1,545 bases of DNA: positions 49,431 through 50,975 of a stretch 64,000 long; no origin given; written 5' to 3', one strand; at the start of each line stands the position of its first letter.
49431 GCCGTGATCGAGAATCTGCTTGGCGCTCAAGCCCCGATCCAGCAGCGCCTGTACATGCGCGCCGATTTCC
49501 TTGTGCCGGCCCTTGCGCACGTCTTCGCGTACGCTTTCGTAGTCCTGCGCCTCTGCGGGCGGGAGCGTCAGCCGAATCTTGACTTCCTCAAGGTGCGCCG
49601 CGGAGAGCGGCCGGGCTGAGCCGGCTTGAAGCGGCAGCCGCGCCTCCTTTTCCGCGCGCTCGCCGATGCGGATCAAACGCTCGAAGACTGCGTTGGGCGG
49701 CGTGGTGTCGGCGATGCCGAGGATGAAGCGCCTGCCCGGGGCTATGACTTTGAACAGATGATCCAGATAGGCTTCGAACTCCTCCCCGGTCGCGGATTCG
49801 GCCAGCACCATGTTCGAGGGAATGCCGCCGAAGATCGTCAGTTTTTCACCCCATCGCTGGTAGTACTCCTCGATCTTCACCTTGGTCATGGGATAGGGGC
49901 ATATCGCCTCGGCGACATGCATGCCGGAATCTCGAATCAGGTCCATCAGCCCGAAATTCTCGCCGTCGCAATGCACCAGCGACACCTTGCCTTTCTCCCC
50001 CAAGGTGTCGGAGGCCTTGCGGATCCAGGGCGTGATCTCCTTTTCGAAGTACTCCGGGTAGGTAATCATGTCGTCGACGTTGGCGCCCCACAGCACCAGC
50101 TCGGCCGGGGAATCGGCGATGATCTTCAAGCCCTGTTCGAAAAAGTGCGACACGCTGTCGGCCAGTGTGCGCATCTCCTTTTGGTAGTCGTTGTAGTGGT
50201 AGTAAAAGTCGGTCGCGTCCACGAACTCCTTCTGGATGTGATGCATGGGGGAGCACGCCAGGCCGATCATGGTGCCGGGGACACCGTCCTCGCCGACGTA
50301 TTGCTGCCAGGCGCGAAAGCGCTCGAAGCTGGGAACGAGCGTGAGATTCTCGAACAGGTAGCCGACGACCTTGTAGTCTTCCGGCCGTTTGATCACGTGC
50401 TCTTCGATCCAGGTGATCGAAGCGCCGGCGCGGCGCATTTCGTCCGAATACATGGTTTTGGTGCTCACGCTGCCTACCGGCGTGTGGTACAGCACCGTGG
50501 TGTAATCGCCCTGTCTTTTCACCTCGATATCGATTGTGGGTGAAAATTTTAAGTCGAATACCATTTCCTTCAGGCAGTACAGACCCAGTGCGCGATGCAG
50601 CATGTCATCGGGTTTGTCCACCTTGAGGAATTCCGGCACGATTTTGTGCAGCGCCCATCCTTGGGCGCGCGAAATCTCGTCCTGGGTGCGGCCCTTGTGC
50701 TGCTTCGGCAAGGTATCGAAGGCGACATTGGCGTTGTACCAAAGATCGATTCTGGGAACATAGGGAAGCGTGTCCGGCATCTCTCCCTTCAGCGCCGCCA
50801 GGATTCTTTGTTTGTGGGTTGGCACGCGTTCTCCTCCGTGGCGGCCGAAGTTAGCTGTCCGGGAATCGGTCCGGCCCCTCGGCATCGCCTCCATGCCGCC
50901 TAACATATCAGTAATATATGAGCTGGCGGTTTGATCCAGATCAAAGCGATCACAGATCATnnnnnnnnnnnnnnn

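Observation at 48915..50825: Second methyltransferase-corrinoid fusion paralog with its own promoter block, heading a Liv-type importer array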

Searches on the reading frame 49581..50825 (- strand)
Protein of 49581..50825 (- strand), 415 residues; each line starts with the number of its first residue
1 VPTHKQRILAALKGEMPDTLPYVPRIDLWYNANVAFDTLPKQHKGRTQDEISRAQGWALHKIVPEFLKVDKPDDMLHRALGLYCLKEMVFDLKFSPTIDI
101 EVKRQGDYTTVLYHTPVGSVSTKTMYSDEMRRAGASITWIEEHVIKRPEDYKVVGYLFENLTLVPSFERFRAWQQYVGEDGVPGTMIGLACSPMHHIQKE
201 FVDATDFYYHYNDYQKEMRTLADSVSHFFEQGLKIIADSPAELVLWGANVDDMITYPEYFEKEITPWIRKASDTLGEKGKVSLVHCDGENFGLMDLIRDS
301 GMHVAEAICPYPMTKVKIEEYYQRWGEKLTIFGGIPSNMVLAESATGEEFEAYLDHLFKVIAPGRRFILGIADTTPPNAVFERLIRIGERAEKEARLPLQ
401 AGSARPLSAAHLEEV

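Call 21: find_related_loci(query=A1, collection=genome_contigs, flank=10000)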
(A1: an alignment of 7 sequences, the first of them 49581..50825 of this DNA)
Query A1 (415 aa) in genome_contigs; peptide patterns used: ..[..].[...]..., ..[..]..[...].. (x = any residue, [..] = any of these).
201 stretches matched a pattern; 144 encode a relative of the query (tblastn E <= 1e-3); the best 80 are kept; 80 distinct loci.
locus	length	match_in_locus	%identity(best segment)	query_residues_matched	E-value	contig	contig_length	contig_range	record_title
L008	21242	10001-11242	90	1-414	0e+0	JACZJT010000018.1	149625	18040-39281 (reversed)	MAG: Burkholderiales bacterium isolate MAG26 betaproteobacteria_1_contig_301981, whole genome shotgun sequence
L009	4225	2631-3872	90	1-414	0e+0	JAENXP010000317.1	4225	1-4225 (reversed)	MAG: Burkholderiales bacterium isolate 14_8_m_bin33 k141_1287461_length_4225_cov_19.0000, whole genome shotgun sequence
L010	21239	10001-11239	88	1-413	0e+0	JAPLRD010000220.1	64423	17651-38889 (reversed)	MAG: Proteobacteria bacterium isolate LacPavin_0818_WC45_MAG_62_8 LacPavin_0818_WC45_scaffold_473954, whole genome shotg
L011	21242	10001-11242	78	1-414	0e+0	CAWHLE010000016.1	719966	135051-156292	MAG: uncultured delta proteobacterium isolate MFD02416.bin.2.187 genome assembly, contig: contig_3533, whole genome shot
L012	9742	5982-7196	79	3-407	0e+0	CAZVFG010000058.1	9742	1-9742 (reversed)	MAG TPA_asm: uncultured Methanoregula sp. isolate binchicken_co103_154 genome assembly, contig: NODE_8055_length_9742_co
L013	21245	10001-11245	75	1-415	0e+0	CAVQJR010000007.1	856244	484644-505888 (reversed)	MAG: uncultured delta proteobacterium isolate MFD02416.bin.1.270 genome assembly, contig: contig_14128, whole genome sho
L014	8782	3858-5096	73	3-415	0e+0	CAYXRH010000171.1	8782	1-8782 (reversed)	MAG TPA_asm: uncultured Thermodesulfobacteriota bacterium isolate binchicken_co178_236 genome assembly, contig: NODE_959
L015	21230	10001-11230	73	3-412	0e+0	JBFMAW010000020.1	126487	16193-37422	MAG: Thermodesulfobacteriota bacterium isolate MAG148 MAG148_20, whole genome shotgun sequence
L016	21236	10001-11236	80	1-412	0e+0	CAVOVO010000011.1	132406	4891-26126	MAG: uncultured delta proteobacterium isolate MFD09779.bin.2.67 genome assembly, contig: contig_24463, whole genome shot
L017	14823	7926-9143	74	3-408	0e+0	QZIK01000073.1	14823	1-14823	MAG: Desulfobacteraceae bacterium isolate SURF_67 Ga0104751_1005763, whole genome shotgun sequence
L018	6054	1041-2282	66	1-414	0e+0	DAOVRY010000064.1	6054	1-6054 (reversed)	MAG TPA_asm: Pseudomonadota bacterium isolate CSMAG_1613 CSMAG_1613_k141_1005476_length_6054_cov_68.3335, whole genome s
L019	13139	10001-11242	64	1-414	0e+0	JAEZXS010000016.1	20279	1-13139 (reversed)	MAG: Proteobacteria bacterium isolate OH_PFB_21 k127_129704, whole genome shotgun sequence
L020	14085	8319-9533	65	3-407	0e+0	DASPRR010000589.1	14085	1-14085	MAG TPA_asm: Thermodesulfobacteriota bacterium isolate SMAG_U12230 k141_2081270, whole genome shotgun sequence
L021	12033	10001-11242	90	1-414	0e+0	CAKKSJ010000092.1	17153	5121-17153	Burkholderiales bacterium isolate Hainich-H52-bin064-1 genome assembly, contig: H52-bin064_1_Hain_H52_02um_R2_2149_lengt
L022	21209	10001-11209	63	3-405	0e+0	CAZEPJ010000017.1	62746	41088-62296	MAG TPA_asm: uncultured Desulfarculaceae bacterium isolate binchicken_co107_236 genome assembly, contig: NODE_1158_lengt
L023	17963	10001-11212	64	3-406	0e+0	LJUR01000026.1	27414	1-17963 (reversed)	MAG: Deltaproteobacteria bacterium SM23_61 WORSMTZ_4434, whole genome shotgun sequence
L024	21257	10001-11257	61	1-413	2e-180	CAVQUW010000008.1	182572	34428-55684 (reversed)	MAG: uncultured delta proteobacterium isolate MFD09964.bin.2.252 genome assembly, contig: contig_16750, whole genome sho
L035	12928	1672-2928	58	1-413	3e-172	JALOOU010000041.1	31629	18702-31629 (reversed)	MAG: Desulfobacterales bacterium isolate Prado111 scaffold_891, whole genome shotgun sequence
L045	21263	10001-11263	57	1-415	2e-169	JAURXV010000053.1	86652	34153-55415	MAG: Syntrophales bacterium isolate E10_metabat.bin.36 E10_k141_410976, whole genome shotgun sequence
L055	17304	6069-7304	58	1-409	8e-162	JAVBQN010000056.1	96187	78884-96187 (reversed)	MAG: Candidatus Adiutrix sp. isolate EPI_MAG_00168 c_000005881110, whole genome shotgun sequence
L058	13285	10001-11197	56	3-404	3e-158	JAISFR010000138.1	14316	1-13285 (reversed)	MAG: Candidatus Adiutrix sp. isolate Gx485_bin45 k119_5729807, whole genome shotgun sequence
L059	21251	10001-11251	57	1-415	2e-158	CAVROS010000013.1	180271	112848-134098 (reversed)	MAG: uncultured delta proteobacterium isolate MFD03804.bin.2.110 genome assembly, contig: contig_3022, whole genome shot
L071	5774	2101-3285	56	5-401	3e-153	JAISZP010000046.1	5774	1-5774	MAG: Deltaproteobacteria bacterium isolate Nc350_bin97 k119_4169487, whole genome shotgun sequence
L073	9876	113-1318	52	1-401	3e-150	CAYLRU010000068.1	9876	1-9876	MAG TPA_asm: uncultured Desulfobacteraceae bacterium isolate SRP338002_co1_209 genome assembly, contig: NODE_6385_length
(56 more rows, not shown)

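Call 25: search_solved_structures(query=A1, max_evalue=10, show_alignments=2)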
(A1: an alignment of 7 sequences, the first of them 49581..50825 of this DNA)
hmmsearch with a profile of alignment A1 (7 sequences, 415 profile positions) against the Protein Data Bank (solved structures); distinct sequences matched with E-value up to 10: 3.
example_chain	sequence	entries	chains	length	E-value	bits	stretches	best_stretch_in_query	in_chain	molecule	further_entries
4nzs_A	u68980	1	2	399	0.59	12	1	159-320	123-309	Beta-ketothiolase BktB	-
6ur7_A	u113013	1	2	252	0.63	12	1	142-216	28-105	Sel1 repeat family protein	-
4w61_A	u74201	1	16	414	0.65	11.9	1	159-320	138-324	Beta-ketothiolase BktB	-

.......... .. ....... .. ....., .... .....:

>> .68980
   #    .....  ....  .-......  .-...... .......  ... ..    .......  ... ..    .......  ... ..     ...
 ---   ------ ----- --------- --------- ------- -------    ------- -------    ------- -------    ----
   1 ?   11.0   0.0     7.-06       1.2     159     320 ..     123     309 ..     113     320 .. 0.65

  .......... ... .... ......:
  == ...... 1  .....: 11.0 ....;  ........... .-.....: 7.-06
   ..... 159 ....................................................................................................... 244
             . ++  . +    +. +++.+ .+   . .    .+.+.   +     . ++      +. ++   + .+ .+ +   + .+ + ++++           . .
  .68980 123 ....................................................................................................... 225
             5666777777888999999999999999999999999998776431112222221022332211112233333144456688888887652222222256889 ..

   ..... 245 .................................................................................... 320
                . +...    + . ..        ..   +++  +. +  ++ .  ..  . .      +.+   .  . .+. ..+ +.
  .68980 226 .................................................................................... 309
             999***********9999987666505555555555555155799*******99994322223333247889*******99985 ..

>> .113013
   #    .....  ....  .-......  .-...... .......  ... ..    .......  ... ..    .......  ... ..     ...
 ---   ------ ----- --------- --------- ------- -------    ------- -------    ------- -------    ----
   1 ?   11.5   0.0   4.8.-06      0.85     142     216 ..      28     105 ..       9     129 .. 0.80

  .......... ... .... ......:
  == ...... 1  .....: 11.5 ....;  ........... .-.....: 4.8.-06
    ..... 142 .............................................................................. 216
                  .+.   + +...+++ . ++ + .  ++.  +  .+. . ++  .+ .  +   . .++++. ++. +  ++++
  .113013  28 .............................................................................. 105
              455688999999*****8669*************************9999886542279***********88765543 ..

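Call 34: search_protein_representatives(protein=window:49581-50825:-)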
Query: 415 residues. Proteins with E-value up to 0.001 (for the whole library): 1621; up to 1e-10: 784; up to 1e-30: 170. The best 150 are listed.
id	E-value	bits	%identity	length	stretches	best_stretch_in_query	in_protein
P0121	1.6e-154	531.1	57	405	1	3-401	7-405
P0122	1.3e-141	488.6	60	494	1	71-412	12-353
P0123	2.0e-136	471.5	69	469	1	82-375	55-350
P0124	1.6e-134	465.2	50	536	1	2-413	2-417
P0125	2.9e-134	464.3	58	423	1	3-338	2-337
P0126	2.0e-120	418.7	48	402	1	3-400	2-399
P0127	9.8e-113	393.4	52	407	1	1-317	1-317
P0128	2.8e-107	375.5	45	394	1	9-400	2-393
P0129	1.5e-106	373.1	42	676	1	23-412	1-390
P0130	5.0e-106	371.3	43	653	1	6-406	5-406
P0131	6.3e-105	367.7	53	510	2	275-412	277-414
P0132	2.2e-102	359.3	71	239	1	67-283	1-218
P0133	3.6e-100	352.1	43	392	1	3-391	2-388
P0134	3.5e-99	348.8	42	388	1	9-392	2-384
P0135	6.4e-99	347.9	42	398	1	4-399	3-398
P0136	6.2e-97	341.4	41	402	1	3-393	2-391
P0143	6.4e-86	305.1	40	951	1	3-391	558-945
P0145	5.8e-81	288.8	35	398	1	4-392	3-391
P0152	8.6e-75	268.5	35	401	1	3-389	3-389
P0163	4.1e-65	236.6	32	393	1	5-388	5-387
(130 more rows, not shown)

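Call 35: list_cluster_members(proteins=[P0121, P0126, P0128, P0133, P0136, P0145, P0152, P0163, P0130, P0143])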
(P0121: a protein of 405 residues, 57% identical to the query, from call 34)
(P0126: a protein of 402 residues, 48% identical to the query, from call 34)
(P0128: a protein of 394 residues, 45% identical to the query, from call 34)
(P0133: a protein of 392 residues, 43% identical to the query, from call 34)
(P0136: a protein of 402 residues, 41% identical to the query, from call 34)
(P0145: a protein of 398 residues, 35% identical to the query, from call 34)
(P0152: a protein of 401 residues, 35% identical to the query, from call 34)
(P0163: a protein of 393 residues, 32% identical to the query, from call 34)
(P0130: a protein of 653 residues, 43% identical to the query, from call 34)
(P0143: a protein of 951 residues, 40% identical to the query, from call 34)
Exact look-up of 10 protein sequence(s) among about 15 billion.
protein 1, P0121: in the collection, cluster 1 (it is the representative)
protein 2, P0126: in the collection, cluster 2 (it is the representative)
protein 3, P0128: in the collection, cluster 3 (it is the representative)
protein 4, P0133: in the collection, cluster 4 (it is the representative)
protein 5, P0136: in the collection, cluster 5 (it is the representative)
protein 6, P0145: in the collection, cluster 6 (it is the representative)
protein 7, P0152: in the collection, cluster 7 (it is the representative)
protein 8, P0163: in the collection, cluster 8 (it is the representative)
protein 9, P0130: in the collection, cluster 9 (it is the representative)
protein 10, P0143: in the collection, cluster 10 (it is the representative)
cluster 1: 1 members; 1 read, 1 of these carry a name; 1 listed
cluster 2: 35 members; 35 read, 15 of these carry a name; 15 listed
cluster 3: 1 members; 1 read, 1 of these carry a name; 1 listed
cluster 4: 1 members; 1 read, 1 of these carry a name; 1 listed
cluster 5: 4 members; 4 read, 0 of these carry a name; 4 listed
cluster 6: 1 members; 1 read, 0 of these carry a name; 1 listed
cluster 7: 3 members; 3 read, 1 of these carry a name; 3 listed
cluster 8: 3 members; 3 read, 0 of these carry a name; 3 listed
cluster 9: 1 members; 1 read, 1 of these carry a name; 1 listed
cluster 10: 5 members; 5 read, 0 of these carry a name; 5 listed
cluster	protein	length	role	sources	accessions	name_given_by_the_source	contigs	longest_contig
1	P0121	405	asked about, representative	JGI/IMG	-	hypothetical protein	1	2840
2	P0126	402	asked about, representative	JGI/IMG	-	-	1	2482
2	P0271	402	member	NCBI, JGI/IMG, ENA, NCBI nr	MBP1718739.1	MAG: hypothetical protein H6Q43_2177 [Deltaproteobacteria bacterium] | hypothetical protein | hypothetical protein [Deltaproteobacteria bacterium]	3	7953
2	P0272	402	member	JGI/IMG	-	hypothetical protein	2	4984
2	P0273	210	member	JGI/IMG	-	uroporphyrinogen-III decarboxylase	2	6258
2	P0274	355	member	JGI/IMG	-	hypothetical protein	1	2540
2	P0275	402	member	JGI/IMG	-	hypothetical protein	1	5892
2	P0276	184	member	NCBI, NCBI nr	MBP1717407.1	MAG: hypothetical protein H6Q43_845, partial [Deltaproteobacteria bacterium] | hypothetical protein [Deltaproteobacteria bacterium]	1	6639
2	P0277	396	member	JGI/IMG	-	hypothetical protein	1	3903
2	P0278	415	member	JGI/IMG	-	Uroporphyrinogen decarboxylase (URO-D)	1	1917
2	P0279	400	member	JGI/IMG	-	hypothetical protein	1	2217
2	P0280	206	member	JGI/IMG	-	uroporphyrinogen-III decarboxylase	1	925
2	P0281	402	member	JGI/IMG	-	hypothetical protein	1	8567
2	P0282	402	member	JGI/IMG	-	hypothetical protein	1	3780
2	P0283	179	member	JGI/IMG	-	uroporphyrinogen-III decarboxylase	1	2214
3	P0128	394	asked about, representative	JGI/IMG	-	hypothetical protein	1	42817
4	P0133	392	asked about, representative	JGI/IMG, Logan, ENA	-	hypothetical protein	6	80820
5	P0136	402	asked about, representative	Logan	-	-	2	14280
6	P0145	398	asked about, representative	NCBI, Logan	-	-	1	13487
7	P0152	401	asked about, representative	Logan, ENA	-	-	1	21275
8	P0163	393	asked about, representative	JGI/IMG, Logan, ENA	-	-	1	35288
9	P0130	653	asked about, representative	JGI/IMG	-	methylmalonyl-CoA mutase cobalamin-binding domain/chain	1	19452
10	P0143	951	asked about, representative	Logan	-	-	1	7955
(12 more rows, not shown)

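Call 51: predict_structure(alignment_id=A3)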
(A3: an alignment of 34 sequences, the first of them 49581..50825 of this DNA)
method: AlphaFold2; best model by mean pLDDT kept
length: 415 residues; sequences in the alignment: 34
mean_pLDDT: 83.5   pTM: 0.85
mean pLDDT of the five models: 83.5, 78.6, 78.0, 77.3, 71.9
residues with pLDDT >= 90: 178; 70-90: 172; 50-70: 51; < 50: 14
segments of 3 or more residues with pLDDT < 50: 398-408
pLDDT, mean of each block of 10 residues (from residue 1): 86 75 83 86 92 90 85 90 93 97 96 98 93 84 95 98 96 95 92 94 88 93 98 98 89 74 92 91 79 80 59 66 72 72 83 80 61 65 86 60 38 49
secondary structure, 60 per line:
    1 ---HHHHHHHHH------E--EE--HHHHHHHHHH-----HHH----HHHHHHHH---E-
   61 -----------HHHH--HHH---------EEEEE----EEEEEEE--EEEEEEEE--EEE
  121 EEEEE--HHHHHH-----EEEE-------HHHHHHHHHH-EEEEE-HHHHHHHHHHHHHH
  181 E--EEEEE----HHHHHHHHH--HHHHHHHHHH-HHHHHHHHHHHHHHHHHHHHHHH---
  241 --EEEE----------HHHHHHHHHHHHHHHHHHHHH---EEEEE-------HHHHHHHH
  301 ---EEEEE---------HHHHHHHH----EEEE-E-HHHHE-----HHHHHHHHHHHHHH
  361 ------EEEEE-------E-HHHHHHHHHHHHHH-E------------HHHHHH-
elements in order: H4-12 H26-35 H48-55 H72-75 E90-94 E99-105 E108-115 E118-125 H128-133 E139-142 H150-159 E161-165 H167-180 E184-188 H193-201 H204-213 H215-237 E243-246 H257-277 E281-285 H293-300 E304-308 H318-325 E330-333 H337-340 H347-360 E367-371 H381-394 H409-414

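Call 54: fold_search(model_id=the predicted structure, library=pdb)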
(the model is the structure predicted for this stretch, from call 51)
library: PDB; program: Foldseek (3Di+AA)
matches with E <= 10: 1652; with E <= 0.001: 21
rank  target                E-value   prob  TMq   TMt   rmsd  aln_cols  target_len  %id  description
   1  1jph                  2.9e-10  1.00  0.49  0.55  10.7       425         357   13  Ile260Thr mutant of Human UroD, human uroporphyrinogen III decarboxylase (released 2001-12-19)
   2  1jpk                  3.1e-10  1.00  0.51  0.58  10.0       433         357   13  Gly156Asp mutant of Human UroD, human uroporphyrinogen III decarboxylase (released 2001-12-19)
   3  3gw3                  3.7e-10  1.00  0.52  0.59   9.8       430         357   13  human UROD mutant K297N (released 2009-07-07)
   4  1r3v                  7.2e-10  1.00  0.49  0.55  10.4       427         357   14  Uroporphyrinogen Decarboxylase single mutant D86E in complex with coproporphyrinogen-I (released 2003-12-09)
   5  1r3w                  7.6e-10  1.00  0.49  0.56  10.2       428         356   13  Uroporphyrinogen Decarboxylase Y164F mutant in complex with coproporphyrinogen-III (released 2003-12-09)
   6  1r3s                  1.0e-09  1.00  0.49  0.55  10.3       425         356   13  Uroporphyrinogen Decarboxylase single mutant D86G in complex with coproporphyrinogen-I (released 2003-12-09)
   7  1uro                  1.0e-09  1.00  0.49  0.56  10.5       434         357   14  UROPORPHYRINOGEN DECARBOXYLASE (released 1998-08-26)
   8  1j93                  1.1e-09  1.00  0.53  0.62   8.5       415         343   12  Crystal Structure and Substrate Binding Modeling of the Uroporphyrinogen-III Decarboxylase from Nicotiana tabacum: Impli (released 2001-10-17)
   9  1r3r                  1.4e-09  1.00  0.51  0.59  10.1       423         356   12  Uroporphyrinogen Decarboxylase with mutation D86N (released 2003-12-09)
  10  6w2o                  1.7e-09  1.00  0.52  0.60  10.3       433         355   11  Crystal structure of uroporphyrinogen III decarboxylate (hemE) from Stenotrophomonas maltophilia (released 2020-04-22)
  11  2q71                  2.7e-09  1.00  0.52  0.60  10.2       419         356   12  Uroporphyrinogen Decarboxylase G168R single mutant enzyme in complex with coproporphyrinogen-III (released 2007-06-19)
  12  2inf_A                3.0e-09  1.00  0.52  0.61   9.3       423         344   11  Crystal Structure of Uroporphyrinogen Decarboxylase from Bacillus subtilis (released 2006-10-24)
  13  2eja_A                5.1e-09  1.00  0.46  0.55  10.8       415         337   12  Crystal Structure Of Uroporphyrinogen Decarboxylase From Aquifex aeolicus (released 2008-03-18)
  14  2eja_B                6.9e-09  1.00  0.46  0.55  10.4       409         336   13  Crystal Structure Of Uroporphyrinogen Decarboxylase From Aquifex aeolicus (released 2008-03-18)
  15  4wsh_B                2.6e-08  1.00  0.54  0.63   9.2       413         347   11  Crystal structure of Probable Uroporphyrinogen decarboxylase (UPD) (URO-D) from Pseudomonas aeruginosa (released 2014-11-19)
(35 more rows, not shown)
